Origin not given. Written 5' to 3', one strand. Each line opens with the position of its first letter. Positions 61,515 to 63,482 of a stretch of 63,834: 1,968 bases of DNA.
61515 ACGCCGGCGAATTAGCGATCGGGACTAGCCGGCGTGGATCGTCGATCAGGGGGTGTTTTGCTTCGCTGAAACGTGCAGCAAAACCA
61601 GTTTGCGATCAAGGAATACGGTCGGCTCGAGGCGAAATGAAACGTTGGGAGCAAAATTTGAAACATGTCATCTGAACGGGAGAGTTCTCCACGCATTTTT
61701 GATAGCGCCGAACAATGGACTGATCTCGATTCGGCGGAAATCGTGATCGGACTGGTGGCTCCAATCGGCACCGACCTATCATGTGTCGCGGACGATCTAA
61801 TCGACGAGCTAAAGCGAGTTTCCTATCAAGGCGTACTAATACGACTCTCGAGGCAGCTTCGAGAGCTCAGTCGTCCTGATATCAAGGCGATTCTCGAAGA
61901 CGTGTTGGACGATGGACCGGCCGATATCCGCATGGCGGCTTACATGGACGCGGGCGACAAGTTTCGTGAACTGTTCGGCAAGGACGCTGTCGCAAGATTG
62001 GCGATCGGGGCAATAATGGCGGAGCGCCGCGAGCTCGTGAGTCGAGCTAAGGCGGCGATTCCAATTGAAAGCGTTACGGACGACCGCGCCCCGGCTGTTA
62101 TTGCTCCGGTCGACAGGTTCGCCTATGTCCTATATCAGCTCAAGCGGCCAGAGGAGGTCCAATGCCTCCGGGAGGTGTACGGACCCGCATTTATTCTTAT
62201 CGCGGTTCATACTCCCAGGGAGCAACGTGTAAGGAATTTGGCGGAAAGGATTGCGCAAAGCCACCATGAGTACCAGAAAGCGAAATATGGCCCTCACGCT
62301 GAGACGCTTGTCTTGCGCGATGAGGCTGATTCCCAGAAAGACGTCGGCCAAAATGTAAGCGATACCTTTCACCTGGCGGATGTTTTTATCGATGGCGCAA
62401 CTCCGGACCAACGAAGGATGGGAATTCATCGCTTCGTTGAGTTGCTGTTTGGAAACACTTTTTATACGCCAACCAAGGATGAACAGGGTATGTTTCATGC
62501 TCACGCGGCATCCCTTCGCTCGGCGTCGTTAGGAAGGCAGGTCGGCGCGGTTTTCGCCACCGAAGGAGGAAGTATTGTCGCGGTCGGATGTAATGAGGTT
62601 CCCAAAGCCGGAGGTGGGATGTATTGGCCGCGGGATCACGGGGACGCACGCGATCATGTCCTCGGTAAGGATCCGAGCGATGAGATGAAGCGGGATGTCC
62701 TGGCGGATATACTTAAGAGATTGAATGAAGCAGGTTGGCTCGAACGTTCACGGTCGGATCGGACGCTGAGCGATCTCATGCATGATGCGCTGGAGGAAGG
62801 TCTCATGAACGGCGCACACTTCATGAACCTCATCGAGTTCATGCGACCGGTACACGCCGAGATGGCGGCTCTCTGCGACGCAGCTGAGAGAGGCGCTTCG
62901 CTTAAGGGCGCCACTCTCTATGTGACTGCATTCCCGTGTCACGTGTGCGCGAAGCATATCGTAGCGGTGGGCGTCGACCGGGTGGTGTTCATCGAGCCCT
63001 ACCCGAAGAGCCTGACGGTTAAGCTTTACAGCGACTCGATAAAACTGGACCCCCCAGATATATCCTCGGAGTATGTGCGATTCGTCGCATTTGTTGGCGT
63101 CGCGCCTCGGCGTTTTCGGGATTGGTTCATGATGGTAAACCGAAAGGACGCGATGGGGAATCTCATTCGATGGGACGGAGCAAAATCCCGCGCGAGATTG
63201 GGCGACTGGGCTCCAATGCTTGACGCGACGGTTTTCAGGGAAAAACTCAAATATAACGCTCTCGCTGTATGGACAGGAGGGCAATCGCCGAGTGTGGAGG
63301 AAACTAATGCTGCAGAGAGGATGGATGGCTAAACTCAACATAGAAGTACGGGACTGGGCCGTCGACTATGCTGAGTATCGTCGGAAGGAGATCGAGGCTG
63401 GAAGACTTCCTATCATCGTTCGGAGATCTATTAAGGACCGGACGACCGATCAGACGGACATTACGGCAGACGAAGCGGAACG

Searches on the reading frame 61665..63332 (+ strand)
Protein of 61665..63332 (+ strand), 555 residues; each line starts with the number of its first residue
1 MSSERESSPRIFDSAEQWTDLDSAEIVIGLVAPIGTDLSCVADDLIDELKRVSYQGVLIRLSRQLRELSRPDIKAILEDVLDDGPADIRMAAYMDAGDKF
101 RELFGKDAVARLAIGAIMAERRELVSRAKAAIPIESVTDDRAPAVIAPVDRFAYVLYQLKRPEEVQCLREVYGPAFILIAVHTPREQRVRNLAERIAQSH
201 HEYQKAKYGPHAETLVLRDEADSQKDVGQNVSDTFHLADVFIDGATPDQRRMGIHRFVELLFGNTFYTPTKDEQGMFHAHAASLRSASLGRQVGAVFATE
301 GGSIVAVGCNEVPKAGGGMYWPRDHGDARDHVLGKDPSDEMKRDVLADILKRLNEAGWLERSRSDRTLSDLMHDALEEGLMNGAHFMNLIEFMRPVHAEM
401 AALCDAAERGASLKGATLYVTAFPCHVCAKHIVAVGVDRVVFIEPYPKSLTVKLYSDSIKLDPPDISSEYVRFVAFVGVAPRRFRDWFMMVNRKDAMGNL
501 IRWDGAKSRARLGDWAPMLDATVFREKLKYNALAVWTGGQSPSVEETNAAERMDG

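Call 66: search_protein_families(library=pfam, proteins=[window:61665-63332:+], max_evalue=0.00001)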
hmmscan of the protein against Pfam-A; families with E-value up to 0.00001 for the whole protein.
window:61665-63332:+ (555 aa): 2 families
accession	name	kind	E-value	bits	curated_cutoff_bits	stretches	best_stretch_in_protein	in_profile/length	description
PF00383.29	dCMP_cyt_deam_1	-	1.3e-18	67.2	25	1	270-443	2-101/102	Cytidine and deoxycytidylate deaminase zinc-binding region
PF14437.12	MafB19-deam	-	4.1e-10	40.2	27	1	396-453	51-110/142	MafB19-like deaminase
